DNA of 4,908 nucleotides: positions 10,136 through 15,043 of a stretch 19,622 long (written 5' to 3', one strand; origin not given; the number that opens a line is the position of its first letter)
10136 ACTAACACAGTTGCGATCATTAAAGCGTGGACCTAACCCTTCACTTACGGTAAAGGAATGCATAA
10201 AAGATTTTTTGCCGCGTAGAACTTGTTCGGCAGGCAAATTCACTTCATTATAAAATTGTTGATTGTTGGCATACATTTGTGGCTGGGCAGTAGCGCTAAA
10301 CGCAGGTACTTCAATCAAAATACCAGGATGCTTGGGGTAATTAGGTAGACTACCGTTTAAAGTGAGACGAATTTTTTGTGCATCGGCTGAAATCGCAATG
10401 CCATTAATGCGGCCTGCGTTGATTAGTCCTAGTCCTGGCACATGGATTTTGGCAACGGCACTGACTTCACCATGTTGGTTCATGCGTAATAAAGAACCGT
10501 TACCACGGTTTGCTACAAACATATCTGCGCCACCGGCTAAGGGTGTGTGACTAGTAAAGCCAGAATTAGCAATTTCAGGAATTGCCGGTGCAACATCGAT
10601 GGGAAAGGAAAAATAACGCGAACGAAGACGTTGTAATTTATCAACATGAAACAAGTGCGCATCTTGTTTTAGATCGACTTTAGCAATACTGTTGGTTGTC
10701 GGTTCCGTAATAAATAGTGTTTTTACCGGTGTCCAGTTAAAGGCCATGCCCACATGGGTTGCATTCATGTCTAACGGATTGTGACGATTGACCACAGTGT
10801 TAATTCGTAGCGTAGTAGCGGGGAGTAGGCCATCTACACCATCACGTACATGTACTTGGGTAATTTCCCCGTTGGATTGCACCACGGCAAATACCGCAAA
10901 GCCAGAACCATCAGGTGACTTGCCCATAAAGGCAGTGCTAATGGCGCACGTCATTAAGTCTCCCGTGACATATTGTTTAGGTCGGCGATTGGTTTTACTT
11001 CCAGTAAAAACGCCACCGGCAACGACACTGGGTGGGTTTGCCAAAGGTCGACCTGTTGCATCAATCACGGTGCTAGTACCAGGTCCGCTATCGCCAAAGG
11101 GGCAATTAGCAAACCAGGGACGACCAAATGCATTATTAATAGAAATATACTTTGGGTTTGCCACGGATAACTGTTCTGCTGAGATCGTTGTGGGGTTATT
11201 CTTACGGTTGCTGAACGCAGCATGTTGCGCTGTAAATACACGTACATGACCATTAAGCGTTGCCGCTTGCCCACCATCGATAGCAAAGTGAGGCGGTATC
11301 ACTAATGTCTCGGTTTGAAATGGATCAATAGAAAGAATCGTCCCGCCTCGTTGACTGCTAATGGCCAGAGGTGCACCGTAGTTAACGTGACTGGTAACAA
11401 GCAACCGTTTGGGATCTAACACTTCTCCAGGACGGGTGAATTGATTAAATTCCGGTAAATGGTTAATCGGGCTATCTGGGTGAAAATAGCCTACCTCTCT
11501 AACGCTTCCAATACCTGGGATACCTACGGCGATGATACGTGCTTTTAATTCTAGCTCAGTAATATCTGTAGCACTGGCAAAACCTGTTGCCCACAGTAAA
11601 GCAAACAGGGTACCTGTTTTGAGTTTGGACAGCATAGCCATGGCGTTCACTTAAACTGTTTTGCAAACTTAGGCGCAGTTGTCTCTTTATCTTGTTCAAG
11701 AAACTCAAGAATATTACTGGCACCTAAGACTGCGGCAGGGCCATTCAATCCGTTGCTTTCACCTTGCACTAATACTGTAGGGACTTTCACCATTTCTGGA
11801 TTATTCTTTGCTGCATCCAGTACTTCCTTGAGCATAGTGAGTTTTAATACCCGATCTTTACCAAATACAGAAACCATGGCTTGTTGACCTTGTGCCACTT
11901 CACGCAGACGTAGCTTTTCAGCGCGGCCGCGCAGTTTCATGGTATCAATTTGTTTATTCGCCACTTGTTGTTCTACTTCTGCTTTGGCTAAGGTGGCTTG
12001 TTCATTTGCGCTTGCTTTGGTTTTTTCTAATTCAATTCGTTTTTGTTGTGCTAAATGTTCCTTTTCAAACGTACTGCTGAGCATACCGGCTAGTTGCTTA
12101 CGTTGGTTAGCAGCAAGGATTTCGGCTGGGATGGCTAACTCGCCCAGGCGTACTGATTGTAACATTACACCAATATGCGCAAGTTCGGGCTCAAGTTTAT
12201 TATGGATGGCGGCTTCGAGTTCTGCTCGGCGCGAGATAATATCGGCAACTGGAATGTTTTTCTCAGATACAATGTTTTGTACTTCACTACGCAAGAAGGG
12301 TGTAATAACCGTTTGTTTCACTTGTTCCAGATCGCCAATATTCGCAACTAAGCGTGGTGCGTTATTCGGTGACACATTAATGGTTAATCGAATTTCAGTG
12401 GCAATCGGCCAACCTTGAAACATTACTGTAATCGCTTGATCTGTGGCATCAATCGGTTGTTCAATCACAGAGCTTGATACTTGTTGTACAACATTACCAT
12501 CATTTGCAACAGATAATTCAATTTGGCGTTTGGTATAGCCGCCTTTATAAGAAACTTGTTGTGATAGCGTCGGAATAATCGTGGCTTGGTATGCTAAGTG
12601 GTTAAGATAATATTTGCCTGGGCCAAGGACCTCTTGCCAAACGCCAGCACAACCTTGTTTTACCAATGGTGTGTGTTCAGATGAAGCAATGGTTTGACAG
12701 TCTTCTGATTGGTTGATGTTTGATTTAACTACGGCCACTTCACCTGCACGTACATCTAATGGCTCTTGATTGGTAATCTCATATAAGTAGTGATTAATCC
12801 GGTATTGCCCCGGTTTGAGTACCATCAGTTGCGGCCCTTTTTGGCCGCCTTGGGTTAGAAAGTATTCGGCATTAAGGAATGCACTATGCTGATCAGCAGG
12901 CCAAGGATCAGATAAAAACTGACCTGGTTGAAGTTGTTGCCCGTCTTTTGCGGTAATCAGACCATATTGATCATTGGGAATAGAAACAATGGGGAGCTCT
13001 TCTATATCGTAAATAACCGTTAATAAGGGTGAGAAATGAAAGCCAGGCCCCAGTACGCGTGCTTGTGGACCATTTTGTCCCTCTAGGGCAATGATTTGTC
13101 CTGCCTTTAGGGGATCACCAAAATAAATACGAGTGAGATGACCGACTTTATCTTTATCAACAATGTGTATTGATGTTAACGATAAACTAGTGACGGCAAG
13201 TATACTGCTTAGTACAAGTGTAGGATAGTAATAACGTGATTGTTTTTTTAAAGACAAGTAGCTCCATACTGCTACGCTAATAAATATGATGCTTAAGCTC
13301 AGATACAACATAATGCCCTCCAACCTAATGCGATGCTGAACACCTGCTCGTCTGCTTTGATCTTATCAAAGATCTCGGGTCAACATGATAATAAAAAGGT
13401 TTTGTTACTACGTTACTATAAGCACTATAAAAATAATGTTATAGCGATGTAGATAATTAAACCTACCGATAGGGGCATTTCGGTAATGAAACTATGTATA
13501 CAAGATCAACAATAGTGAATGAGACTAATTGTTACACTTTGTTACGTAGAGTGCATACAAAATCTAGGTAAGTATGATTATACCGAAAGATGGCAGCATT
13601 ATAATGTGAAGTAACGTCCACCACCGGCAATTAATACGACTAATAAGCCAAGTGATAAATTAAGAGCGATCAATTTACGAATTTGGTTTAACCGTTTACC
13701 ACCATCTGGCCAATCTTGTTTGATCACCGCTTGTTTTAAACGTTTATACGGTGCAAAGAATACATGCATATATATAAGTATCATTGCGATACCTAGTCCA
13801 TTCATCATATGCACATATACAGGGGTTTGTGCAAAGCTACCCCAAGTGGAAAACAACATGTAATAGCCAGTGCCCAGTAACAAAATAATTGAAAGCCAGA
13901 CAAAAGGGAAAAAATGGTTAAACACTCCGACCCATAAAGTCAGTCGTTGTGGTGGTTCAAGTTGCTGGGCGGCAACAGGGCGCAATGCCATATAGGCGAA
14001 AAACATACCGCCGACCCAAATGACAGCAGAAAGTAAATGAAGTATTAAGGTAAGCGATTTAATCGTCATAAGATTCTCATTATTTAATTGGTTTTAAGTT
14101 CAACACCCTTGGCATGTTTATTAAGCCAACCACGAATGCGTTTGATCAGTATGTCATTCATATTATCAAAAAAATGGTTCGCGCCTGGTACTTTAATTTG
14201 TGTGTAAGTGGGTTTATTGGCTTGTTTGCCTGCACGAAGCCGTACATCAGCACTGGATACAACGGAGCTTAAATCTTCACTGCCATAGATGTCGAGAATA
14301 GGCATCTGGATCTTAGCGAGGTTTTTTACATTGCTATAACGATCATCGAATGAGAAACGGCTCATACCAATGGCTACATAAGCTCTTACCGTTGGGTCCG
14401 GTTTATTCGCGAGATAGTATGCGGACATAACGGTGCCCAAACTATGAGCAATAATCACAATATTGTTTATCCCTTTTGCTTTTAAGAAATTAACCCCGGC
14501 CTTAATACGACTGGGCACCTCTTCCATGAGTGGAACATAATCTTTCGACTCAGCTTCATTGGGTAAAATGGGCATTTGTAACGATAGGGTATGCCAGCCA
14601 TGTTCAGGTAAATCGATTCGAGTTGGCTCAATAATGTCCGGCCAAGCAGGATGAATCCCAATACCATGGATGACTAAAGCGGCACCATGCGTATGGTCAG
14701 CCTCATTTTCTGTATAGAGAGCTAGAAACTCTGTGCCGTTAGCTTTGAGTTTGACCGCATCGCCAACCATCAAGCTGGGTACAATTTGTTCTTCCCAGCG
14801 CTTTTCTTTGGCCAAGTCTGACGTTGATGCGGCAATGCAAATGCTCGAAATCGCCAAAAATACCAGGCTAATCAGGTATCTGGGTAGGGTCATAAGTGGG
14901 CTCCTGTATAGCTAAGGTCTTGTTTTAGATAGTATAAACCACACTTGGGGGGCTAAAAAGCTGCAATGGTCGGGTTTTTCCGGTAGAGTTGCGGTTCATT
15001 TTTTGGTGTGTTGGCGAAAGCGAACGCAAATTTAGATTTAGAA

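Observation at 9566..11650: DUF1111 heme domain preceded by a ~450-aa N-terminal exported domain of unknown identity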

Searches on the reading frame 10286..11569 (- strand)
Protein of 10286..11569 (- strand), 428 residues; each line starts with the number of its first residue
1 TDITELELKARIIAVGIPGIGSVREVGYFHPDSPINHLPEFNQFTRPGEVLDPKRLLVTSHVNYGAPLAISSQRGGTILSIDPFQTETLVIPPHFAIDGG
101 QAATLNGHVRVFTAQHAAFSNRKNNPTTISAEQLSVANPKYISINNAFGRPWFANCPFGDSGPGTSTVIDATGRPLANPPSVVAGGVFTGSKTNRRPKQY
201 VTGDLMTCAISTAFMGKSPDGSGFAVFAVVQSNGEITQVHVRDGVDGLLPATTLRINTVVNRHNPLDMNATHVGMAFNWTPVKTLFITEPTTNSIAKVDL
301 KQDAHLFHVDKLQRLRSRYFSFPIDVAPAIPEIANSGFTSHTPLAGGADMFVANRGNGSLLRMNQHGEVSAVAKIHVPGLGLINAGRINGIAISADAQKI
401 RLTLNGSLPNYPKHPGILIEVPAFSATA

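Call 34: search_protein_families(library=pfam, alignment_id=A2, max_evalue=1)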
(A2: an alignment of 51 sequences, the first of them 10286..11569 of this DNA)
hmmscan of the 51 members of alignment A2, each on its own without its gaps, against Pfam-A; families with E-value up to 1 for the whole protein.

A. member 1, window:10286-11569:- (428 aa): 0 families

B. families by the number of members that match (of 51 scanned): 12 families
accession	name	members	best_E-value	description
PF13517.12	FG-GAP_3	9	0.017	FG-GAP-like repeat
PF13449.12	Phytase-like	3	0.029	Esterase-like activity of phytase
PF01436.27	NHL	2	0.056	NHL repeat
PF24107.1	DUF7382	1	0.038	Domain of unknown function (DUF7382)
PF21382.2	IntS9_C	1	0.082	Integrator IntS9, C-terminal domain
PF14339.12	DUF4394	1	0.084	Domain of unknown function (DUF4394)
PF22033.1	Lamba1_VP3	1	0.086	Inner capsid protein lambda-1/VP3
PF24684.1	Vgb_lyase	1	0.13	Virginiamycin B lyase family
PF17164.10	DUF5122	1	0.16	Domain of unknown function (DUF5122) beta-propeller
PF19726.4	DUF6218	1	0.18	Family of unknown function (DUF6218)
PF07676.18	PD40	1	0.21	WD40-like Beta Propeller Repeat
PF03458.18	Gly_transporter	1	0.82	Glycine transporter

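Call 35: search_solved_structures(query=A2, max_evalue=10)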
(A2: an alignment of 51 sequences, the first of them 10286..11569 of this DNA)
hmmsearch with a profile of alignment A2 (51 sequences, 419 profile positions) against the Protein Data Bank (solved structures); distinct sequences matched with E-value up to 10: 2.
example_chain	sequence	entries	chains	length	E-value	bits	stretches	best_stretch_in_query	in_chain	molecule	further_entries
4u5p_A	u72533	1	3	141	1.5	10.7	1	266-312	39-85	RhCC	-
4u5r_A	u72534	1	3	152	1.7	10.5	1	266-312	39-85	RhCC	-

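Call 41: search_protein_representatives(protein=window:10286-11569:-)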
Query: 428 residues. Proteins with E-value up to 0.001 (for the whole library): 452; up to 1e-10: 284; up to 1e-30: 79. The best 150 are listed.
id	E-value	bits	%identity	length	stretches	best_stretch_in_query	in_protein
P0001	4.6e-283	954.9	99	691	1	1-428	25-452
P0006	3.6e-128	444.7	51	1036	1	3-425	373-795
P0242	9.5e-119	413.6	50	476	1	5-426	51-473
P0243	1.9e-118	412.6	52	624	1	15-426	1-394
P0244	9.9e-104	364.1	45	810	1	9-426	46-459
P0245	4.4e-103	362.0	48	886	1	6-426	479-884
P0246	7.2e-97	341.5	46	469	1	8-424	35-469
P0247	4.2e-92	325.8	44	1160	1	8-426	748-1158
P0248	1.3e-89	317.6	44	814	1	8-426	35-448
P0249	1.6e-89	317.4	45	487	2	8-262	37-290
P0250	4.7e-86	305.9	44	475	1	9-424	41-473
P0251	4.3e-85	302.7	48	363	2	191-397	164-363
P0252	5.8e-85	302.3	46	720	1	8-402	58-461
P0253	1.3e-82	294.6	49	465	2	194-374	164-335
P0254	2.7e-79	283.7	42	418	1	9-424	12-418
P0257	5.8e-78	279.3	42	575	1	8-375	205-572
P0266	2.1e-67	244.5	44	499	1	2-408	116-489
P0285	8.5e-45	170.0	47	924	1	7-221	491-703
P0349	1.2e-25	106.9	32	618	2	2-195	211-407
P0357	6.8e-25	104.4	42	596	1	8-157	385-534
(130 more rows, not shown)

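Call 42: search_protein_families(library=pfam, proteins=[P0247, P0245, P0285, P0357, P0349, P0257, P0242, P0244, P0266], max_evalue=0.001)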
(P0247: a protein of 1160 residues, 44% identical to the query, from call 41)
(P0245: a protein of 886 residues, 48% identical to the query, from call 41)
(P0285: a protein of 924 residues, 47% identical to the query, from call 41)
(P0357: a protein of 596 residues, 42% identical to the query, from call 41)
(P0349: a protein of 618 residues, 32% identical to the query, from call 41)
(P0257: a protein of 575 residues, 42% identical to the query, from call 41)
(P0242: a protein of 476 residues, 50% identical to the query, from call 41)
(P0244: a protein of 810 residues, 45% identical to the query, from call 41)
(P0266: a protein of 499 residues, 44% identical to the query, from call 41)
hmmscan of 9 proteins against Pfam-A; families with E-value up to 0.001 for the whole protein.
P0247 (1160 aa): 2 families
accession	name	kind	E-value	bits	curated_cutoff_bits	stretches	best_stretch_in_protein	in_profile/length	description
PF25778.1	DUF7948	-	1.8e-44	152.8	27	1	62-264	1-214/214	Domain of unknown function (DUF7948)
PF06739.17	SBBP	-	3e-31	107.5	20.5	4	459-497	1-38/38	Beta-propeller repeat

P0245 (886 aa): 1 family
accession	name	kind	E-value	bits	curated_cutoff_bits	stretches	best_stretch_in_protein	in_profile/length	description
PF03601.19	Cons_hypoth698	-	4.2e-68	230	24.5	1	41-350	1-303/304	Conserved hypothetical protein 698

P0285 (924 aa): 1 family
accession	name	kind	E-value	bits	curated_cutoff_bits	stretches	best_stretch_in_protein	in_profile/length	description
PF03601.19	Cons_hypoth698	-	4.5e-67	226.6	24.5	1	32-341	1-303/304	Conserved hypothetical protein 698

P0357 (596 aa): 1 family
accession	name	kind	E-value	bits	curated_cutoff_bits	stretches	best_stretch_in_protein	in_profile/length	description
PF03601.19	Cons_hypoth698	-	1.1e-65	222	24.5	1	25-323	1-292/304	Conserved hypothetical protein 698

P0349 (618 aa): 1 family
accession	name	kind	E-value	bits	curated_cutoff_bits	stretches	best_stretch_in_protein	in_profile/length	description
PF03601.19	Cons_hypoth698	-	8.7e-13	48.3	24.5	1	55-145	219-303/304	Conserved hypothetical protein 698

P0257 (575 aa): 0 families

P0242 (476 aa): 0 families

P0244 (810 aa): 2 families
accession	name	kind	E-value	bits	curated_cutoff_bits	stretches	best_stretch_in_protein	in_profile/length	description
PF06537.16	DHOR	-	2.4e-37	129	22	2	698-809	366-498/499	Di-haem oxidoreductase, putative peroxidase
PF00034.26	Cytochrom_C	-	0.00085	21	21.3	0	697-808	3-87/90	Cytochrome c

P0266 (499 aa): 1 family
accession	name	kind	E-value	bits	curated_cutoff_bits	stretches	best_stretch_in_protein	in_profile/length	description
PF03601.19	Cons_hypoth698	-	0.00052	19.5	24.5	1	1-52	252-303/304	Conserved hypothetical protein 698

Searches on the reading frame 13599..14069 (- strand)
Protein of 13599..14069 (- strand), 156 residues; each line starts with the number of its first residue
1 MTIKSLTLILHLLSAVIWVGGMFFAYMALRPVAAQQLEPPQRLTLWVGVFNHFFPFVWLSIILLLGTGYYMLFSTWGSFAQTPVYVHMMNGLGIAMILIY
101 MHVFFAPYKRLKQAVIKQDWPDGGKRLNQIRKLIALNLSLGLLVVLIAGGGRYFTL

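Call 6: search_protein_families(library=pfam, proteins=[window:13599-14069:-], max_evalue=0.01)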
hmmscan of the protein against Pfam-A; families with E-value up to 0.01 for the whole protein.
window:13599-14069:- (156 aa): 1 family
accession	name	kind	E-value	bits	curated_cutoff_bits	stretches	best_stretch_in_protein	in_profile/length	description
PF05425.18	CopD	-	6.6e-15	55.8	32.1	1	49-149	3-103/105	Copper resistance protein D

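Call 7: search_protein_families(library=ncbifam, proteins=[window:13599-14069:-], max_evalue=0.01)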
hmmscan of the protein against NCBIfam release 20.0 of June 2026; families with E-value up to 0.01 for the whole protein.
window:13599-14069:- (156 aa): 0 families

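Call 67: search_protein_families(library=ncbifam, proteins=[window:13599-14069:-], max_evalue=0.001)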
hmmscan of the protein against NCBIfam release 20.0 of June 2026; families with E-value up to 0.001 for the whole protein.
window:13599-14069:- (156 aa): 0 families

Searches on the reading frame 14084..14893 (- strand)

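Call 6: search_protein_families(library=pfam, proteins=[window:14084-14893:-], max_evalue=0.01)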
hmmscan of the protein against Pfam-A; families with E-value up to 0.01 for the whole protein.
window:14084-14893:- (269 aa): 5 families
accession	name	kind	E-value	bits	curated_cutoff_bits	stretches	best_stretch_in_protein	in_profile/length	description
PF12048.14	DUF3530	-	9.6e-43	147.1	29.8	2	122-259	174-310/310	Protein of unknown function (DUF3530)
PF00561.26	Abhydrolase_1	-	2e-05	24.9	25.8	1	135-177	61-102/245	alpha/beta hydrolase fold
PF12695.13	Abhydrolase_5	-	0.00048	20.4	27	1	139-240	53-140/164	Alpha/beta hydrolase family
PF01738.24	DLH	-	0.00095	19.2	21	1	123-247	74-193/217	Dienelactone hydrolase family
PF12697.13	Abhydrolase_6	-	0.0071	17.5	26.3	0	73-174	2-92/217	Alpha/beta hydrolase family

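Call 7: search_protein_families(library=ncbifam, proteins=[window:14084-14893:-], max_evalue=0.01)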
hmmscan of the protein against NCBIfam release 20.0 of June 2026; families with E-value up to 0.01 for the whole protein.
window:14084-14893:- (269 aa): 3 families
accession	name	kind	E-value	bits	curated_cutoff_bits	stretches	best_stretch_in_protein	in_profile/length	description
NF011457.0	PRK14875.1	equivalog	0.0009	18.3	307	0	134-166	189-221/372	acetoin dehydrogenase dihydrolipoyllysine-residue acetyltransferase subunit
TIGR01738.1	bioH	equivalog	0.0015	18.2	206.95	0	15-57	90-132/245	pimeloyl-ACP methyl ester esterase BioH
NF041096.1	esterase_EstD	equivalog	0.0032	16.5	600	0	115-164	212-261/421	esterase EstD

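Call 67: search_protein_families(library=ncbifam, proteins=[window:14084-14893:-], max_evalue=0.001)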
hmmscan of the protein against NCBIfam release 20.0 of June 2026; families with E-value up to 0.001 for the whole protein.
window:14084-14893:- (269 aa): 1 family
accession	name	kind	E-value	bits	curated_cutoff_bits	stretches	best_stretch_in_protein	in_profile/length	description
NF011457.0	PRK14875.1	equivalog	0.0009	18.3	307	0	134-166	189-221/372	acetoin dehydrogenase dihydrolipoyllysine-residue acetyltransferase subunit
